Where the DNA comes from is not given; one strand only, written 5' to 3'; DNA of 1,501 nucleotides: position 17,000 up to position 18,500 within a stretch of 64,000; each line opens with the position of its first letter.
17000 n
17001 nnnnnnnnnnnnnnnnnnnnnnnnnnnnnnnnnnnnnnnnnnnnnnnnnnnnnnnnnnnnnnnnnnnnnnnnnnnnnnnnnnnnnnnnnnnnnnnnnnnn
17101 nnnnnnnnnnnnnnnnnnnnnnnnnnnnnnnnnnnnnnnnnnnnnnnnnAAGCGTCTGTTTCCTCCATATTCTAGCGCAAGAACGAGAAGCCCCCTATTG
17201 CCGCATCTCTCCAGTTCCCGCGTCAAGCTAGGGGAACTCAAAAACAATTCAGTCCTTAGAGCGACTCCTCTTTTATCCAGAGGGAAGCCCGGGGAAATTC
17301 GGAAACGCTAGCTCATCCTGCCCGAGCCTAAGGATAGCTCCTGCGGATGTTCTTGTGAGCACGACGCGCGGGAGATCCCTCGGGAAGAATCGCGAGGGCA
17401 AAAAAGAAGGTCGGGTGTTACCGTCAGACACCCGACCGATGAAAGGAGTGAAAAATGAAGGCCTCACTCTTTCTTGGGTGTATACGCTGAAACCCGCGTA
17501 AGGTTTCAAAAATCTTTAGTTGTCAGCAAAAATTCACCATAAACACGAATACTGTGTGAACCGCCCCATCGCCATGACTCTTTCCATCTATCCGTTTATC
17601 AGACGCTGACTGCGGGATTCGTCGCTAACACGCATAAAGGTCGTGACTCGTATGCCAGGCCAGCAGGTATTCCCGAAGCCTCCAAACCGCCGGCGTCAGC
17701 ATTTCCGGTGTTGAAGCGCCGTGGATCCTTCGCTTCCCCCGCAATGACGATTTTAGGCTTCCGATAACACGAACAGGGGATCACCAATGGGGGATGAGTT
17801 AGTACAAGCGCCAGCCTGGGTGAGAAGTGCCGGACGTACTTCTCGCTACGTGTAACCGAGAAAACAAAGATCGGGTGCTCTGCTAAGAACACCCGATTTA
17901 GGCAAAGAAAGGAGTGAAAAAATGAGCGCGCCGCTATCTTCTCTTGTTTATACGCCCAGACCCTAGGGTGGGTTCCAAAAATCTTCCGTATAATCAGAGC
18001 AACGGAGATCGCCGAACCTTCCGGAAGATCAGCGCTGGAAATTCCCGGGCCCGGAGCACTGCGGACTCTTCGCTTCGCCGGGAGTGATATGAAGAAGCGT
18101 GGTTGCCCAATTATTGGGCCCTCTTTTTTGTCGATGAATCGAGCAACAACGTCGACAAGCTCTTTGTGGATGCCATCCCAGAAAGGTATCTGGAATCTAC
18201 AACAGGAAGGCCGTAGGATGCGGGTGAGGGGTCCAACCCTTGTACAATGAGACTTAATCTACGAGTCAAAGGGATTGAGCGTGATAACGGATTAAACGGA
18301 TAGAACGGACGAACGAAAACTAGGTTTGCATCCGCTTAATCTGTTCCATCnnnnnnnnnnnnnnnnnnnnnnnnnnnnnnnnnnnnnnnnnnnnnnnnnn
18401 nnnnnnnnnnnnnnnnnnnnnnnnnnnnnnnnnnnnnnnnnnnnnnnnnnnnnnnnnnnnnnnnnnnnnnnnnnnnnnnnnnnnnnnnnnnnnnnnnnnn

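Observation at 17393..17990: Duplicated ~120-nt conserved element (hairpin plus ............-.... plus conserved 3' blocks) in the nuoN-activase intergenic region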

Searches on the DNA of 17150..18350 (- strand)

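Call 7: search_rna_families(source=window, start=17150, end=18350, threshold=evalue, max_evalue=10)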
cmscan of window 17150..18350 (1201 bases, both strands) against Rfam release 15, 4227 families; matches with E-value up to 10: 4.
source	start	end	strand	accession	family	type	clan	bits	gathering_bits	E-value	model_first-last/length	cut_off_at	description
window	17409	17448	+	RF03128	L31-Coriobacteria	Cis-reg; leader;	CL00118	22.5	33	0.63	1-33/33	no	L31-Coriobacteria ribosomal protein leader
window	17376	17414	+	RF01100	PK-BYV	Cis-reg;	-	17.7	50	0.8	1-40/40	no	3'-terminal pseudoknot in BYV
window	17896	18010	-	RF01719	Pseudomon-1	Gene; sRNA;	-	15.7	50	3.9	1-116/116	no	Pseudomon-1/ErsA RNA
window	17274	17336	-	RF02472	Gl_RNase_MRP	Gene; ribozyme;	-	13.6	60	1.9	1-189/189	no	Giardia RNase MRP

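Call 34: build_rna_model(alignment_id=A2)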
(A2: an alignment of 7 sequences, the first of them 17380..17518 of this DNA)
Model R1 built from alignment A2 (7 sequences, 149 columns); structure: RNAalifold consensus.
model positions 142; base pairs 26; branch points 1; effective number of sequences 1.91; information 0.59 bits per position. Calibrated on 0.2 Mb of random sequence (short: E-values are rough).
structure used (alignment columns):
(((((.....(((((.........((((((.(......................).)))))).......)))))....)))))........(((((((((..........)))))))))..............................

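Call 35: search_with_rna_model(model_id=R1, sources=[window, L003, L005, L006, L007, L008, L011, L016, L017, L018, L019, L020, L021, L022], max_evalue=1)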
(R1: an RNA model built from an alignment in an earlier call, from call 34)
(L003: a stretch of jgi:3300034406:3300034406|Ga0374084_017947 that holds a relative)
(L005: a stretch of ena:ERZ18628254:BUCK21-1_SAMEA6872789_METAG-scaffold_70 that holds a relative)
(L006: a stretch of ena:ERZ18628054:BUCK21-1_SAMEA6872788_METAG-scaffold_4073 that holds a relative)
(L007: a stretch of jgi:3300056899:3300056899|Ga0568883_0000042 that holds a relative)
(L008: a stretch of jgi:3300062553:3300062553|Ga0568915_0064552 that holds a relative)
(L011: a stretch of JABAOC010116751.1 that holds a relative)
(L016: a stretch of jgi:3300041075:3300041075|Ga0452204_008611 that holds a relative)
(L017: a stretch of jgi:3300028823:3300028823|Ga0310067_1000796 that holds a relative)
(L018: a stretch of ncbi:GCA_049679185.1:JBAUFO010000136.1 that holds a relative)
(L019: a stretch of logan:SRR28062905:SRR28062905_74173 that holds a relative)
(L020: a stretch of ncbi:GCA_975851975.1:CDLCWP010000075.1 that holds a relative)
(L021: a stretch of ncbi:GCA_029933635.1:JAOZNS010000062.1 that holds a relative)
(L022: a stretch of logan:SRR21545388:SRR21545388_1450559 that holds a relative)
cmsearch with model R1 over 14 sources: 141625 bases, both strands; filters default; matches with E-value up to 1: 15.
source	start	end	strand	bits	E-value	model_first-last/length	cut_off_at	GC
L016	5768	5908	-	137.5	7.7e-32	1-142/142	no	0.45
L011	275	415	+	135.4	2.5e-31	1-142/142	no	0.52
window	17846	17987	-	134.5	4.2e-31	1-142/142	no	0.47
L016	5334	5471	-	133.2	8.8e-31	1-142/142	no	0.43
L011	712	849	+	131.1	3e-30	1-142/142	no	0.46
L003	5556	5698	-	129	9.5e-30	1-142/142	no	0.42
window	17386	17518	-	120.7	1.1e-27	1-142/142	no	0.47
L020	4618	4763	-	80.4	1.1e-17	1-142/142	no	0.37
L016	5716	5843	+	21.3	0.005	1-142/142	no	0.52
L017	7074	7150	+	20.8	0.0065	1-142/142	no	0.38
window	17866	17897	+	18.7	0.022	87-118/142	no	0.5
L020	4636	4669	+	16.1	0.094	85-118/142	no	0.56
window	43472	43593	-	15.3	0.16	1-142/142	no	0.5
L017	6143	6257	-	15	0.18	1-142/142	no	0.37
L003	5576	5607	+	14.2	0.29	87-118/142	no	0.56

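Call 42: search_with_rna_model(model_id=R1, sources=[L023, L024, L025, L026, L020, L003, L011, L016, window], max_evalue=0.001, make_alignment=true)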
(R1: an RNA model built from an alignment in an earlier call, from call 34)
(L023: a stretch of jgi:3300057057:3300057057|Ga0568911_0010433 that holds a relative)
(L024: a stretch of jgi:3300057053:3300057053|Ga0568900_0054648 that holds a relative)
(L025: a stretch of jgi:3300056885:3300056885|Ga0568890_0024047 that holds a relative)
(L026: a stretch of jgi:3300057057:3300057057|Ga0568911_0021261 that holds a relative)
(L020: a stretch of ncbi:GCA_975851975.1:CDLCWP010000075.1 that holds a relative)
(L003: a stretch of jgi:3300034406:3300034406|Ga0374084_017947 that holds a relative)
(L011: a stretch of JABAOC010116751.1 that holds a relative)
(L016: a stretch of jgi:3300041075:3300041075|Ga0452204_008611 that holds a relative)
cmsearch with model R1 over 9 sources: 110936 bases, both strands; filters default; matches with E-value up to 0.001: 12.
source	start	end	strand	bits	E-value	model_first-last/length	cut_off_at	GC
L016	5768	5908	-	137.5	6e-32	1-142/142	no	0.45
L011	275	415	+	135.4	2e-31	1-142/142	no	0.52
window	17846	17987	-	134.5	3.3e-31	1-142/142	no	0.47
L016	5334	5471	-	133.2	6.9e-31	1-142/142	no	0.43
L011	712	849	+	131.1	2.4e-30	1-142/142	no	0.46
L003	5556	5698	-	129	7.4e-30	1-142/142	no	0.42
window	17386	17518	-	120.7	8.5e-28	1-142/142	no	0.47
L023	2515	2657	-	118.7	2.7e-27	1-142/142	no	0.43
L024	2866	3008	-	118.7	2.7e-27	1-142/142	no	0.43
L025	4559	4701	-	116.5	9.5e-27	1-142/142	no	0.44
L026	3734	3876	-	116.5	9.5e-27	1-142/142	no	0.44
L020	4618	4763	-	80.4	8.5e-18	1-142/142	no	0.37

Alignment A3: 12 matches aligned to the model, 150 columns, each read 5' to 3' on its own strand. Consensus structure (alignment columns), stored with it:
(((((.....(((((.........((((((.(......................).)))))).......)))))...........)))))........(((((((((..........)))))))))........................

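Call 51: search_rna_families(source=window, start=17370, end=18020, threshold=evalue, max_evalue=10, show_alignments=4)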
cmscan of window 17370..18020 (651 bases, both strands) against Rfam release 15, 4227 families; matches with E-value up to 10: 3.
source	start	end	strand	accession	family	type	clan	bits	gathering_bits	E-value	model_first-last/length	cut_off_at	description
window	17409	17448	+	RF03128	L31-Coriobacteria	Cis-reg; leader;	CL00118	22.5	33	0.34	1-33/33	no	L31-Coriobacteria ribosomal protein leader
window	17376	17414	+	RF01100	PK-BYV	Cis-reg;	-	17.7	50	0.43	1-40/40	no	3'-terminal pseudoknot in BYV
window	17896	18010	-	RF01719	Pseudomon-1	Gene; sRNA;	-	15.7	50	2.1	1-116/116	no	Pseudomon-1/ErsA RNA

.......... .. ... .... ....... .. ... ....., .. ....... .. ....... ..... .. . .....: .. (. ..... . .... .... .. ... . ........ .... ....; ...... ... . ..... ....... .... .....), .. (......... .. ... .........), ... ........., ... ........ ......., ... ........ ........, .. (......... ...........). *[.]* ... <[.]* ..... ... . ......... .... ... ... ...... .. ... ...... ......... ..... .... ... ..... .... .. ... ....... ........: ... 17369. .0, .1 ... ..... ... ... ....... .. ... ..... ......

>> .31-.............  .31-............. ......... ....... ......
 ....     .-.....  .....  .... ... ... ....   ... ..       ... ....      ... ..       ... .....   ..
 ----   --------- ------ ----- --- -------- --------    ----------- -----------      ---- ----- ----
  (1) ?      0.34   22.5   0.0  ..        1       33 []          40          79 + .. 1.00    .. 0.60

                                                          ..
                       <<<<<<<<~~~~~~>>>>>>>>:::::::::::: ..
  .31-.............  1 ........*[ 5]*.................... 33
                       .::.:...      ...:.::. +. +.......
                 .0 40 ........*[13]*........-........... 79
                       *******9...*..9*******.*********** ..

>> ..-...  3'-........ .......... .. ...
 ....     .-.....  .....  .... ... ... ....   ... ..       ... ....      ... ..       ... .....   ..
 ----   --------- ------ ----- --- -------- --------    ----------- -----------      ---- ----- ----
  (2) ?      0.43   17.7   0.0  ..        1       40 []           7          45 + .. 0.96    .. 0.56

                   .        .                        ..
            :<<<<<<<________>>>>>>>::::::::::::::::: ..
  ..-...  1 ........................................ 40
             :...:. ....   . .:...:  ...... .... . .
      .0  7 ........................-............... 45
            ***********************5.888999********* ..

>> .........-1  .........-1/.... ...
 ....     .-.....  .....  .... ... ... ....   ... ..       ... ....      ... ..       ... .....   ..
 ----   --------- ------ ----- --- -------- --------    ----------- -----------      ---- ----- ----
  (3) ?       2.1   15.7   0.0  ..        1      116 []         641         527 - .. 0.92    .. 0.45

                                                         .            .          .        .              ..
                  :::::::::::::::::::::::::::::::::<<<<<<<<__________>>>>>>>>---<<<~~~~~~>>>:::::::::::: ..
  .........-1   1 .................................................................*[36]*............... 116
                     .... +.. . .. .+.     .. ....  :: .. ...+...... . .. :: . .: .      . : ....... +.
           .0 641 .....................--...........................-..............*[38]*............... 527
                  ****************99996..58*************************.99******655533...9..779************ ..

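Call 71: search_with_rna_model(model_id=R1, sources=[L028], max_evalue=1, show_alignments=1)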
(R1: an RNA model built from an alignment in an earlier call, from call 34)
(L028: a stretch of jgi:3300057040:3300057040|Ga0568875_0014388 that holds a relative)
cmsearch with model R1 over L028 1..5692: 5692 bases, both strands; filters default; matches with E-value up to 1: 2.
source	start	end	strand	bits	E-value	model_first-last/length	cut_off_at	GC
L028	2791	2933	-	114.8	1.3e-27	1-142/142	no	0.42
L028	2810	2842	+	14.3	0.011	86-118/142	no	0.58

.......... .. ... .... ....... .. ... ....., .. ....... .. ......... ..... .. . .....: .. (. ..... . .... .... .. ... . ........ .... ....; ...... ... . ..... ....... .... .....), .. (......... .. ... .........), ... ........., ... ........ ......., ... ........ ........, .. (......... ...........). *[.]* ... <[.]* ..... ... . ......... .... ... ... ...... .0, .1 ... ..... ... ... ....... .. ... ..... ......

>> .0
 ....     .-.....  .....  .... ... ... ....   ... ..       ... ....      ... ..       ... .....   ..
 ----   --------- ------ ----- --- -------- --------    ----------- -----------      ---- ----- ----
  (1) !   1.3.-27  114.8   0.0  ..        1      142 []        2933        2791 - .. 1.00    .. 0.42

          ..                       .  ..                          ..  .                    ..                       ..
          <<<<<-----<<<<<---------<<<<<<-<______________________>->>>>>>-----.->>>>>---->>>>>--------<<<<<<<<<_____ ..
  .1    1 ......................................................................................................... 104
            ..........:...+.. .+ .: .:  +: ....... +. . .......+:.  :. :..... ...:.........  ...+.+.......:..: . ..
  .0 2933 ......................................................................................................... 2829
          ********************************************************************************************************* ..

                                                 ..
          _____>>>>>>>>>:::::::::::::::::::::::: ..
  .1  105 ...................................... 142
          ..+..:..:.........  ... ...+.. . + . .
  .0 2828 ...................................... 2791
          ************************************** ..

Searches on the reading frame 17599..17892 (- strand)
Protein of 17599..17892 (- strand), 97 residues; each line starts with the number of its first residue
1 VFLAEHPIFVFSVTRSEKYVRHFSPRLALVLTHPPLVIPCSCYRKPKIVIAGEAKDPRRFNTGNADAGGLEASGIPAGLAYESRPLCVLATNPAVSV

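Call 13: search_protein_families(library=pfam, proteins=[window:17599-17892:-])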
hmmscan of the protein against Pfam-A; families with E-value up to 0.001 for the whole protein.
window:17599-17892:- (97 aa): 0 families
